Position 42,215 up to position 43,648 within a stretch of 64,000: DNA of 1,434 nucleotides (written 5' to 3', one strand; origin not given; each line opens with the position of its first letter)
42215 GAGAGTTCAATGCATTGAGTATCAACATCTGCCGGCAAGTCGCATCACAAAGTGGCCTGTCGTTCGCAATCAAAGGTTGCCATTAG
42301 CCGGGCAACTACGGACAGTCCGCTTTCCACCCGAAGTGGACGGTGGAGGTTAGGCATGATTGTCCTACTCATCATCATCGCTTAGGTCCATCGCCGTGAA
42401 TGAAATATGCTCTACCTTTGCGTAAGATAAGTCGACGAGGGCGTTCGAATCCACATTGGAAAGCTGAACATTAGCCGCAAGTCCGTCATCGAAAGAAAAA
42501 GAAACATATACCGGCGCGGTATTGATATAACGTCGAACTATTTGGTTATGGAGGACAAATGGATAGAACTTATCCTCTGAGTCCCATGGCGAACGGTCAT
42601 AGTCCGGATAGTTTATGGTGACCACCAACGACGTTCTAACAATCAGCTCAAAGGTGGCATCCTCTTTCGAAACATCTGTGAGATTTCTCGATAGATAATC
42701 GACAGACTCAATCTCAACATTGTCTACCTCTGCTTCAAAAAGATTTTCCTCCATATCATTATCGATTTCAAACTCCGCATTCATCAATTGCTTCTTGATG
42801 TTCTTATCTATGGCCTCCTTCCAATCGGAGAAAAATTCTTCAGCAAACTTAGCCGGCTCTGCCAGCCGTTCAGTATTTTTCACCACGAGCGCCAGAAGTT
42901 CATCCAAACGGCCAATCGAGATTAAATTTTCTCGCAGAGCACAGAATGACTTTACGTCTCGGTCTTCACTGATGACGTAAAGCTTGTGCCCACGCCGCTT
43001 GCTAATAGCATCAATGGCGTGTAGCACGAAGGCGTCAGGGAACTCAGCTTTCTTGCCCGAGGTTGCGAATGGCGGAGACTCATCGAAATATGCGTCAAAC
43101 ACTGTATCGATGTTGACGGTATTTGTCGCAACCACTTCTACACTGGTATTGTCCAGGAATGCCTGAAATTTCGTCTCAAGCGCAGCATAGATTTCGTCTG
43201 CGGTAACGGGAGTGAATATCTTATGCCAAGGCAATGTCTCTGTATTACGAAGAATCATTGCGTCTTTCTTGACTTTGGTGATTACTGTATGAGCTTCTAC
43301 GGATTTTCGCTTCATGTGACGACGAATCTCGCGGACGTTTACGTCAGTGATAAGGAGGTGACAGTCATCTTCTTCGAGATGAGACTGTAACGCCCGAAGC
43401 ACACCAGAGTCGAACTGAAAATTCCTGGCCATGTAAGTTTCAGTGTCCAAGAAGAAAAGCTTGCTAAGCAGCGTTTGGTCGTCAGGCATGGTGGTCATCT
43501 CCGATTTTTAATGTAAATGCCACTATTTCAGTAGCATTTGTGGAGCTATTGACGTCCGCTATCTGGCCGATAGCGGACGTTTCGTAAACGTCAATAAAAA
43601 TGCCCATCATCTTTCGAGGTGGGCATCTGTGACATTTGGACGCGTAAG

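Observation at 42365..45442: Orphan TIR, TIR-TM and PIN-like (DUF4935-like) genes form a cassette array with no known partner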

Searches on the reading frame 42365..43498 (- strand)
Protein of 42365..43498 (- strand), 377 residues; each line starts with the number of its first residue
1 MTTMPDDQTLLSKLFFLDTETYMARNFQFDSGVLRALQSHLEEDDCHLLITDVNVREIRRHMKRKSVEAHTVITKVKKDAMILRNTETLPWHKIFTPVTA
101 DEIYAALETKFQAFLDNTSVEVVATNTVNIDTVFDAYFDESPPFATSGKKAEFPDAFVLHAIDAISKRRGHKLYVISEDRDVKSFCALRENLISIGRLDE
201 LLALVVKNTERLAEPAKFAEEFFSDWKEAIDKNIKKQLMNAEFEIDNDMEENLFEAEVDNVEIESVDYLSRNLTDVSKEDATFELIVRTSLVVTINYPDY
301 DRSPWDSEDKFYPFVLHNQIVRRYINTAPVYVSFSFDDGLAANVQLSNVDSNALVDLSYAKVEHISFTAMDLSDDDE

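Call 3: search_protein_families(library=pfam, proteins=[window:42365-43498:-], max_evalue=0.01)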
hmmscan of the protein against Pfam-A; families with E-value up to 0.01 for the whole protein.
window:42365-43498:- (377 aa): 2 families
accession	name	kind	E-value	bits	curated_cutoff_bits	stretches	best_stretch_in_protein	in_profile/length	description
PF16289.11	PIN_12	-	1.9e-26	94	32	1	16-181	2-171/172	PIN domain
PF13258.11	DUF4049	-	0.0037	16.8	25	1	40-144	162-264/333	Domain of unknown function (DUF4049)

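Call 4: search_protein_families(library=padloc, proteins=[window:42365-43498:-], max_evalue=0.01)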
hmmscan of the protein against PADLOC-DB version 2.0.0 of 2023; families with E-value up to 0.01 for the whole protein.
window:42365-43498:- (377 aa): 0 families

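Call 6: search_protein_families(library=ncbifam, proteins=[window:42365-43498:-], max_evalue=0.01)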
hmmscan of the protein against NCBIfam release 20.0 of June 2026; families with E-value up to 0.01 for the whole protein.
window:42365-43498:- (377 aa): 0 families

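Call 9: find_encoding_contigs(protein=window:42365-43498:-, flank=10000, max_places=10)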
Protein window:42365-43498:- (377 aa): no gene with exactly this product is on record in the collection.

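Call 10: find_homologous_proteins(query=window:42365-43498:-)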
Query window:42365-43498:- (377 aa): 50 proteins with E <= 0.001 among 3397 candidates.
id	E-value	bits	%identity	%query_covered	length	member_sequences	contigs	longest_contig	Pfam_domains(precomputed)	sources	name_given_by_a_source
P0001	1.1e-241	819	100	99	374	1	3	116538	PF16289.12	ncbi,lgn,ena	-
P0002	1.4e-196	671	80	99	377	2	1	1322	PF16289.12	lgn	-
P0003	1.9e-162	558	69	99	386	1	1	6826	PF16289.12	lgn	-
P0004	2.0e-162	558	68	99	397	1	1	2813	PF16289.12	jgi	jgi:hypothetical protein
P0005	4.3e-162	557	68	99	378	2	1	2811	PF16289.12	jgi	jgi:hypothetical protein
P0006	4.7e-159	547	69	97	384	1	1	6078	PF16289.12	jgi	jgi:hypothetical protein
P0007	2.2e-157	542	67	99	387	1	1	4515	PF16289.12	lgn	-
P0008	3.3e-156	538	64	99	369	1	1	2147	PF16289.12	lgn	-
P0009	6.2e-156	537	67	98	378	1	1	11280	PF16289.12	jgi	jgi:hypothetical protein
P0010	6.3e-155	534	67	98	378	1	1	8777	PF16289.12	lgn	-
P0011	1.0e-154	533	65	100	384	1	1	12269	PF16289.12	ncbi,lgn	-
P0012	4.4e-154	531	66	99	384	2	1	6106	PF16289.12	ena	-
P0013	1.9e-153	529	64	99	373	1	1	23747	PF16289.12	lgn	-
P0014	6.4e-153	527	65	98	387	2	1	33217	PF16289.12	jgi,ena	-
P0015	1.4e-152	526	64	99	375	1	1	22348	PF16289.12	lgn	-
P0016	6.5e-147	507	63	99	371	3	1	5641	PF16289.12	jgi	jgi:hypothetical protein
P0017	6.4e-143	494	59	99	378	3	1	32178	PF16289.12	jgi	jgi:hypothetical protein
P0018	5.0e-139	481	57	98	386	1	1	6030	PF16289.12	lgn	-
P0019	1.2e-136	473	58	97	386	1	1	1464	PF16289.12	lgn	-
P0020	5.0e-134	465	57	99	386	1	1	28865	PF16289.12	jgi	jgi:hypothetical protein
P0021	7.3e-134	464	56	99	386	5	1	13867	PF16289.12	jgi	jgi:hypothetical protein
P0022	2.2e-131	456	55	99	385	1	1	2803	PF16289.12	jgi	jgi:hypothetical protein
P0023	2.5e-130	453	57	97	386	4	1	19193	PF16289.12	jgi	jgi:hypothetical protein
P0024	5.9e-129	448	56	97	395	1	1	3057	PF16289.12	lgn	-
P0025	7.3e-126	438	54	98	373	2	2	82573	PF16289.12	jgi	jgi:hypothetical protein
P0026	1.5e-121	424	55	95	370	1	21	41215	PF16289.12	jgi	jgi:hypothetical protein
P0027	1.8e-116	407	55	94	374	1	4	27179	PF16289.12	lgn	-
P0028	2.8e-98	347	46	97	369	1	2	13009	PF16289.12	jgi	jgi:hypothetical protein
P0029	2.3e-92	328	45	96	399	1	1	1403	PF16289.12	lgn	-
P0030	4.1e-91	324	42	98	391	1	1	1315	PF16289.12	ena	-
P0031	1.3e-90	322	42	96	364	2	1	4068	PF16289.12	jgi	jgi:hypothetical protein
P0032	9.5e-87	309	44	94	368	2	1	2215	PF16289.12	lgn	-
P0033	2.4e-84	301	42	93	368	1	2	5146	PF16289.12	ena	-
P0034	4.3e-80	287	64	53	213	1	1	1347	PF16289.12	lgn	-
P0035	4.1e-74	268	37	94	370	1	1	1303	PF16289.12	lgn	-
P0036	8.0e-73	264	39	92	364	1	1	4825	PF16289.12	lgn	-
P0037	9.0e-36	142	31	80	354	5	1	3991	PF16289.12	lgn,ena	-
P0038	1.5e-30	125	30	84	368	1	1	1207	PF16289.12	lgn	-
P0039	4.0e-30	123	32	76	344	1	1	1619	PF16289.12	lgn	-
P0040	4.6e-21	93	26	78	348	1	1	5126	PF16289.12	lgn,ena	-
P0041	2.0e-20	91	28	78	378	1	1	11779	PF16289.12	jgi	jgi:PIN domain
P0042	2.1e-20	91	28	53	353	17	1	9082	PF16289.12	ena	-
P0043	2.1e-20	91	27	86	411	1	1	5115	PF16289.12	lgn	-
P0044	3.7e-20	90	25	79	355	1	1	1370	PF16289.12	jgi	jgi:rRNA-processing protein FCF1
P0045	2.8e-16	78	29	53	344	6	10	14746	PF16289.12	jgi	-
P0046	1.9e-15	75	25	79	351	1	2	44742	PF16289.12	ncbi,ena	-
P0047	9.0e-15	73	23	79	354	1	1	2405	PF16289.12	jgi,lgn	jgi:hypothetical protein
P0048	1.1e-13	69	23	79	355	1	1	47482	PF16289.12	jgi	jgi:hypothetical protein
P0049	2.4e-13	68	25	80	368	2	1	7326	PF16289.12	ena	-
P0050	9.6e-12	63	26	81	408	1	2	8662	PF16289.12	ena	-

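Call 11: find_encoding_contigs(protein=P0001, flank=10000, max_places=5)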
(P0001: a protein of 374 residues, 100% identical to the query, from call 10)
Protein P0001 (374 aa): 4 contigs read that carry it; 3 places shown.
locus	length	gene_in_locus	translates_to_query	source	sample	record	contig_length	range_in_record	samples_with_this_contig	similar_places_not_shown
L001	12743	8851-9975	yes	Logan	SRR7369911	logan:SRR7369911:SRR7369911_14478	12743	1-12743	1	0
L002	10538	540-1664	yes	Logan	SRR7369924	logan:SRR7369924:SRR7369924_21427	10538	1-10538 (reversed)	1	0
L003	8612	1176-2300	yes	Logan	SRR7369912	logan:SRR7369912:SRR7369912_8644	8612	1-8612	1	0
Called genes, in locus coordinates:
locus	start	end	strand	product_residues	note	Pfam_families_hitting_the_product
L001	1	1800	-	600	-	?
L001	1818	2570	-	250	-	-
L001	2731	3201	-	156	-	PF13560:HTH_31, PF01381:HTH_3, PF12844:HTH_19 (weak)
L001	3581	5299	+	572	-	PF02463:SMC_N, PF13175:AAA_15, PF13476:AAA_23, PF13555:AAA_29 (faint), PF13304:AAA_21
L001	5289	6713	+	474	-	PF01443:Viral_helicase1 (faint), PF13245:AAA_19 (weak), PF00580:UvrD-helicase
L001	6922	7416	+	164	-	PF01582:TIR (weak), PF08937:ThsB_TIR (weak), PF13676:TIR_2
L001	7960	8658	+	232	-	PF13676:TIR_2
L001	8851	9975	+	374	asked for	PF16289:PIN_12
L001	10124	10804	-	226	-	PF18143:HAD_SAK_2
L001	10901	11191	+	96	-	PF13560:HTH_31 (weak), PF01381:HTH_3 (weak)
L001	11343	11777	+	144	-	PF13335:Mg_chelatase_C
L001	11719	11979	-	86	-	-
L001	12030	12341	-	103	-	-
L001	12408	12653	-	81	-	-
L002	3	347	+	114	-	?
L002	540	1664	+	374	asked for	PF16289:PIN_12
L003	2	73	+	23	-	?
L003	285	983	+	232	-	PF13676:TIR_2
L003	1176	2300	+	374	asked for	PF16289:PIN_12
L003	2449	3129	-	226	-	PF18143:HAD_SAK_2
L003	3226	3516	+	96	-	PF13560:HTH_31 (weak), PF01381:HTH_3 (weak)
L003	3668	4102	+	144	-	PF13335:Mg_chelatase_C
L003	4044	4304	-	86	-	-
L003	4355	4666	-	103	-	-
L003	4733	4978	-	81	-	-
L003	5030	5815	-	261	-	PF02739:5_3_exonuc_N, PF01367:5_3_exonuc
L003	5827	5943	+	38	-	-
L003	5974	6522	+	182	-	-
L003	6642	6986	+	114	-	PF08895:DUF1840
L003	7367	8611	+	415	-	?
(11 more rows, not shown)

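Call 15: find_related_loci(query=A2, collection=genome_contigs, flank=10000)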
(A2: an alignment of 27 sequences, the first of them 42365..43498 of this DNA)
Query A2 (377 aa) in genome_contigs; peptide patterns used: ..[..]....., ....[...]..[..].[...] (x = any residue, [..] = any of these).
369 stretches matched a pattern; 286 encode a relative of the query (tblastn E <= 1e-3); the best 80 are kept; 80 distinct loci.
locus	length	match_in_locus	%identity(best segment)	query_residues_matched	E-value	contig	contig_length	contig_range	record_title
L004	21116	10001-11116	62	3-376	2e-153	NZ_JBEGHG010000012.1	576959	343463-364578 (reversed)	Burkholderia sp. LMU1-1-1.1 MRBLMU1_scf2, whole genome shotgun sequence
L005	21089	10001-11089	42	10-375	1e-97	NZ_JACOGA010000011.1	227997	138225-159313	Undibacterium flavidum strain LX15W 11, whole genome shotgun sequence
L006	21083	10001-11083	42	10-372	9e-86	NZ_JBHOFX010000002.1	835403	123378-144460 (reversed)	Psychrobacter nivimaris strain HQB-361 NODE_2_length_835403_cov_151.157968, whole genome shotgun sequence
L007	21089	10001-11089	42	10-374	7e-85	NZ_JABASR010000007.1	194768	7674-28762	Psychrobacter aquimaris strain DSM 16329 NODE_7_length_194768_cov_165.744, whole genome shotgun sequence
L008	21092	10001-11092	41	10-375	8e-85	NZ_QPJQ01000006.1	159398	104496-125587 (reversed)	Marinomonas foliarum strain CECT 7731 Ga0244625_106, whole genome shotgun sequence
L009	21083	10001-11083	42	10-372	1e-84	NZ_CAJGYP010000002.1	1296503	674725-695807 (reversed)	Psychrobacter fjordensis isolate Psychrobacter fjordensis BSw21516B, whole genome shotgun sequence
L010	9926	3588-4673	40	10-373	9e-83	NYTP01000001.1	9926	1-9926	MAG: Bermanella sp. isolate CPC64 10726, whole genome shotgun sequence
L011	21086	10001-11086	40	10-373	8e-81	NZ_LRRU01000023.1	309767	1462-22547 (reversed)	Pseudoalteromonas gelatinilytica strain NH153 NH153_S23, whole genome shotgun sequence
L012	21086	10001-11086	40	10-373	3e-80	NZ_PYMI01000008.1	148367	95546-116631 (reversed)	Photobacterium ganghwense strain JCM 12487 CFSAN065508_8, whole genome shotgun sequence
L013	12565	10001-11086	41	10-373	3e-80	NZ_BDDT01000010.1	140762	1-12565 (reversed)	Pseudoalteromonas prydzensis strain DSM 14232, whole genome shotgun sequence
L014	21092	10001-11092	40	10-375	2e-80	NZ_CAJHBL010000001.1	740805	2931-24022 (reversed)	Psychrobacter sp. JCM 18900 isolate Psychrobacter sp. JCM18900, whole genome shotgun sequence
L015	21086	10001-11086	40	10-373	6e-80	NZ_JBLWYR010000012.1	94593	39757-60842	MAG: Methylophaga sp. isolate EC01-02 C01.027.metabat.3RE.5K@12, whole genome shotgun sequence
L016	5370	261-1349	39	9-373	7e-79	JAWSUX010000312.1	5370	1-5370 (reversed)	MAG: Colwellia sp. isolate BHT04_PHB_gam2 A6P3HB_contig_2177, whole genome shotgun sequence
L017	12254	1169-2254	40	10-373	3e-77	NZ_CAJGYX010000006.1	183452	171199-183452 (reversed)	Psychrobacter cibarius isolate Psychrobacter cibarius JG-220, whole genome shotgun sequence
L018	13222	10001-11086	37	10-373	1e-76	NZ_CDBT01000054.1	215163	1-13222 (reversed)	Aeromonas bivalvium strain CECT 7113, whole genome shotgun sequence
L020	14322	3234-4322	37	10-374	8e-75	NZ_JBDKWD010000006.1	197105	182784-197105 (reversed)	Psychrobacter sp. B38 NODE_6_length_197105_cov_313.775164, whole genome shotgun sequence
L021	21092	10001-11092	41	10-375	3e-85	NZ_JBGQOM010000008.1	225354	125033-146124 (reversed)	Flavobacterium sp. W21_SRS_FM6 NODE_8_length_225354_cov_104.046614, whole genome shotgun sequence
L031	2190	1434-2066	45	10-220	9e-55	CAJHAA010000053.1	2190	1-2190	Psychrobacter immobilis isolate Psychrobacter immobilis NCIMB361 genome assembly, contig: ACJABJPO_53, whole genome shot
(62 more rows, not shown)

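Call 21: search_protein_families(library=pfam, alignment_id=A3, max_evalue=0.001)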
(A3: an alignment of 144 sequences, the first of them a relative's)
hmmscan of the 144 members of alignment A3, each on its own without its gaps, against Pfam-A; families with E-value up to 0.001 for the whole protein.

A. member 1, L004:9398-9652:- (84 aa): 0 families

B. families by the number of members that match (of 144 scanned): 137 families (the first 25 are shown)
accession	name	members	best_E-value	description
PF14253.11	AbiH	6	3.4e-65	Bacteriophage abortive infection AbiH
PF00589.27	Phage_integrase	5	1.6e-38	Phage integrase family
PF10137.14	CAP12-PCTIR_TIR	3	9.2e-34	CAP12/Pycsar effector protein, TIR domain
PF00364.28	Biotin_lipoyl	3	5.9e-12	Biotin-requiring enzyme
PF13533.13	Biotin_lipoyl_2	3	2e-08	Biotin-lipoyl like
PF13384.12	HTH_23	3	1.8e-07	Homeodomain-like domain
PF13551.12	HTH_29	3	1.2e-05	Winged helix-turn helix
PF02666.20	PS_Dcarbxylase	3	5.7e-05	Phosphatidylserine decarboxylase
PF00872.24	Transposase_mut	2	2.5e-118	Transposase, Mutator family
PF11867.13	T1RH-like_C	2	3.5e-98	Type I restriction enzyme HindI endonuclease subunit-like, C-terminal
PF02586.19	SRAP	2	1.4e-52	SOS response associated peptidase (SRAP)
PF00817.25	IMS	2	3e-47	impB/mucB/samB family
PF02384.22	N6_Mtase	2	8.4e-38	N-6 DNA Methylase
PF11799.13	IMS_C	2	1.7e-26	impB/mucB/samB family C-terminal domain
PF04851.21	ResIII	2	8.3e-18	Type III restriction enzyme, res subunit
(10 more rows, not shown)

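Call 22: find_encoding_contigs(protein=P0014, flank=7000, max_places=2)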
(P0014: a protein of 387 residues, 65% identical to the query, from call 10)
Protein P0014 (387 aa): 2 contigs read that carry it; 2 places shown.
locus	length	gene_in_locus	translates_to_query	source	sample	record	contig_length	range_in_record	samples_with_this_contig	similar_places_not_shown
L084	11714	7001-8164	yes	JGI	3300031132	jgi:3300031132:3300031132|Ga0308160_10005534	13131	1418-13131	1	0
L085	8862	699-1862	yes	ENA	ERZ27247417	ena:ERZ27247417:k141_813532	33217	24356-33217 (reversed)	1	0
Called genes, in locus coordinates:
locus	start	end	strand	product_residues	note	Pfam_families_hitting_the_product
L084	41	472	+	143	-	PF00571:CBS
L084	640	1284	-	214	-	PF02798:GST_N, PF13417:GST_N_3, PF13409:GST_N_2, PF13410:GST_C_2 (weak)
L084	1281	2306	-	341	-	PF18288:FAA_hydro_N_2, PF01557:FAA_hydrolase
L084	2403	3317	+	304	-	PF00126:HTH_1, PF03466:LysR_substrate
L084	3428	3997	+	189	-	PF04752:ChaC, PF06094:GGACT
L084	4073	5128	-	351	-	PF04613:LpxD, PF00132:Hexapep (faint), PF25084:LbH_EIF2B (faint), PF25087:GMPPB_C (weak), PF14602:Hexapep_2 (faint), PF25087:GMPPB_C (weak)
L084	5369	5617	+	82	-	-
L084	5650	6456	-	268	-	PF04055:Radical_SAM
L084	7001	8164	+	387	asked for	PF16289:PIN_12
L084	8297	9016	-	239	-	-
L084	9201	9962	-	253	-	PF13091:PLDc_2, PF00614:PLDc (faint)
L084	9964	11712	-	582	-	?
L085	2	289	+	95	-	?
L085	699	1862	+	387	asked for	PF16289:PIN_12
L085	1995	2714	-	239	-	-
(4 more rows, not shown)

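Call 23: find_encoding_contigs(protein=P0025, flank=7000, max_places=2)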
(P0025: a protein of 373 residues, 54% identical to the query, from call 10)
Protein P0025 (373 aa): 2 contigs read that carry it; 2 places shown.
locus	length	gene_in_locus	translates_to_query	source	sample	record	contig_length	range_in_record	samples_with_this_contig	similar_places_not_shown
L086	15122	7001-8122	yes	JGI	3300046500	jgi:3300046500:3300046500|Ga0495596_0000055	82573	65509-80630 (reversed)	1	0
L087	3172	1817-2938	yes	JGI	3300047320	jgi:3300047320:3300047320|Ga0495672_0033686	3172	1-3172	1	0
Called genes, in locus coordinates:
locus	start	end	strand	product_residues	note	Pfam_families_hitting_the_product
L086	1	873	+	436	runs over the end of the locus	PF01266:DAO (faint), PF05834:Lycopene_cycl (faint), PF07992:Pyr_redox_2, PF00070:Pyr_redox (weak)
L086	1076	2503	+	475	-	PF02321:OEP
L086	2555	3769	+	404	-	PF25919:BSH_CusB (faint), PF25885:HH_EMRA, PF25963:Beta-barrel_AAEA (weak)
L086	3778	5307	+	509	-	PF06609:TRI12 (weak), PF07690:MFS_1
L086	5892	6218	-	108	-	-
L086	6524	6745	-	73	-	-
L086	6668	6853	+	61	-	-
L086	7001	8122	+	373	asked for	PF16289:PIN_12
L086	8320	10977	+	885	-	PF12705:PDDEXK_1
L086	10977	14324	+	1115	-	PF00580:UvrD-helicase, PF13245:AAA_19, PF13538:UvrD_C_2 (faint), PF13361:UvrD_C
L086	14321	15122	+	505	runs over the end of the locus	PF03235:GmrSD_N, PF25202:DUF7834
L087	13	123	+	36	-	-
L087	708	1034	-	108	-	-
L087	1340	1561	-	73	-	-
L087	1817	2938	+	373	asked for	PF16289:PIN_12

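Call 24: find_encoding_contigs(protein=P0026, flank=7000, max_places=3)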
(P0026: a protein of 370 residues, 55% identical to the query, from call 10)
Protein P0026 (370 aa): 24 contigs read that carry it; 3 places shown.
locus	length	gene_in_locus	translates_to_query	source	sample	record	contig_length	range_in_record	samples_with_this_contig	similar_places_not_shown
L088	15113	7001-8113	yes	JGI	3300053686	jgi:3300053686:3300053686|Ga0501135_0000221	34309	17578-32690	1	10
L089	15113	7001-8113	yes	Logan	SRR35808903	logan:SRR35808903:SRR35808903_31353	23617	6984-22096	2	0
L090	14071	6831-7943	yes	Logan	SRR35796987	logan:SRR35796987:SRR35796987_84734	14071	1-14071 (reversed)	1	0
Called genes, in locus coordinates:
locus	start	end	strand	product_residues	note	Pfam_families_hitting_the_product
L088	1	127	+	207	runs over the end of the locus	PF00816:Histone_HNS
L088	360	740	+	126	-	-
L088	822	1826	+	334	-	-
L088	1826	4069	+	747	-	PF02399:Herpes_ori_bp (weak)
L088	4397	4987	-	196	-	-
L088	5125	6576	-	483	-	PF11185:DUF2971 (weak)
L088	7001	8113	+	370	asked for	PF16289:PIN_12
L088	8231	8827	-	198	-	PF00589:Phage_integrase, PF12835:Integrase_1 (weak)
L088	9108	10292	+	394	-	PF07819:PGAP1 (faint), PF20284:CTD8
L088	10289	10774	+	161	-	-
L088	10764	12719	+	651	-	PF13476:AAA_23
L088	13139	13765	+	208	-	-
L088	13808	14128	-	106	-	-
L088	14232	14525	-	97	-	-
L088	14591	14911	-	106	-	-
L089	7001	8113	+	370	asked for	PF16289:PIN_12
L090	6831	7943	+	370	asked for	PF16289:PIN_12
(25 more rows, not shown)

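Call 46: predict_structure(alignment_id=A1)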
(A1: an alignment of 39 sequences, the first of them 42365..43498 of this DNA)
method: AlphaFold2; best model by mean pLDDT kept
length: 377 residues; sequences in the alignment: 39
mean_pLDDT: 90.1   pTM: 0.74
mean pLDDT of the five models: 90.1, 89.8, 89.4, 88.0, 86.9
residues with pLDDT >= 90: 269; 70-90: 86; 50-70: 17; < 50: 5
segments of 3 or more residues with pLDDT < 50: 1-3
pLDDT, mean of each block of 10 residues (from residue 1): 62 95 95 95 94 97 97 95 91 92 98 97 95 94 82 91 94 95 95 96 91 83 90 94 71 74 95 88 96 91 90 89 95 87 89 90 90 55
secondary structure, 60 per line:
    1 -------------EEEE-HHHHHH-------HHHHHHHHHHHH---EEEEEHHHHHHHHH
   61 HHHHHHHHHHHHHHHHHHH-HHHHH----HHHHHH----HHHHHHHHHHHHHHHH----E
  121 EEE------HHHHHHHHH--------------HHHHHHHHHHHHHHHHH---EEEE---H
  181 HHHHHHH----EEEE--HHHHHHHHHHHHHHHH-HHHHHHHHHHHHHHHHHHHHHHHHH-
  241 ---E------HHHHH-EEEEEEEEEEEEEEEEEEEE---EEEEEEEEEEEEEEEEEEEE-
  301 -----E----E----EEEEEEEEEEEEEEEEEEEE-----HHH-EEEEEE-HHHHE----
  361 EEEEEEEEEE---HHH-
elements in order: E14-17 H19-24 H32-43 E47-51 H52-79 H81-85 H90-95 H100-115 E120-123 H130-138 H153-169 E173-176 H180-187 E192-195 H198-213 H215-239 H251-255 E257-276 E280-299 E316-335 E345-350 H352-355 E361-370

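Call 50: fold_search(model_id=the predicted structure, library=pdb)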
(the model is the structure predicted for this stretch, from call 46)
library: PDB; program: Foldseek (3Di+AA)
matches with E <= 10: 553; with E <= 0.001: 0
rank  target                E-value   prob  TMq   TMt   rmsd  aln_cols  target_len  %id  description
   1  8rd3_B                6.6e-03  0.99  0.27  0.42   9.1       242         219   12  Crystal structure of Saccharomyces cerevisiae Nmd4 protein bound to Upf1 helicase domain (released 2024-08-14)
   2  3zvk_A                7.4e-03  1.00  0.26  0.63   5.6       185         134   11  Crystal structure of VapBC2 from Rickettsia felis bound to a DNA fragment from their promoter (released 2011-12-14)
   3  3zvk_C                9.3e-03  1.00  0.26  0.65   5.4       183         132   11  Crystal structure of VapBC2 from Rickettsia felis bound to a DNA fragment from their promoter (released 2011-12-14)
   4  4chg_A                9.8e-03  1.00  0.26  0.59   5.8       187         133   16  Crystal structure of VapBC15 complex from Mycobacterium tuberculosis (released 2014-11-12)
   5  6a7v_G                9.8e-03  0.99  0.26  0.57   8.3       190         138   12  Crystal structure of Mycobacterium tuberculosis VapBC11 toxin-antitoxin complex (released 2018-10-10)
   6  6a7v_C                1.7e-02  0.99  0.27  0.59   6.5       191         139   12  Crystal structure of Mycobacterium tuberculosis VapBC11 toxin-antitoxin complex (released 2018-10-10)
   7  5tod_F                1.7e-02  0.77  0.15  0.31   9.5       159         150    9  Transmembrane protein 24 SMP domain (released 2017-03-01)
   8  5x3t_B                1.9e-02  0.98  0.25  0.55   7.5       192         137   14  VapBC from Mycobacterium tuberculosis (released 2017-06-07)
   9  7vwo_A                2.5e-02  0.99  0.26  0.58   7.7       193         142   13  TA complex from Mycobacterium tuberculosis (released 2022-11-16)
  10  5tod_C                2.8e-02  0.44  0.14  0.30  13.5       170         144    8  Transmembrane protein 24 SMP domain (released 2017-03-01)
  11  8rdd                  2.9e-02  0.98  0.28  0.56   7.4       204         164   10  Crystal structure of Saccharomyces cerevisiae Nmd4 protein involved in nonsense mediated mRNA decay (released 2024-08-14)
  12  5tod_A                2.9e-02  0.51  0.14  0.27  12.7       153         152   10  Transmembrane protein 24 SMP domain (released 2017-03-01)
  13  5tod_D                3.7e-02  0.33  0.14  0.27  14.7       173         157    9  Transmembrane protein 24 SMP domain (released 2017-03-01)
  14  5tod_E                4.9e-02  0.51  0.15  0.30  11.0       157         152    9  Transmembrane protein 24 SMP domain (released 2017-03-01)
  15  6a7v_A                5.2e-02  0.99  0.27  0.64   5.2       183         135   11  Crystal structure of Mycobacterium tuberculosis VapBC11 toxin-antitoxin complex (released 2018-10-10)
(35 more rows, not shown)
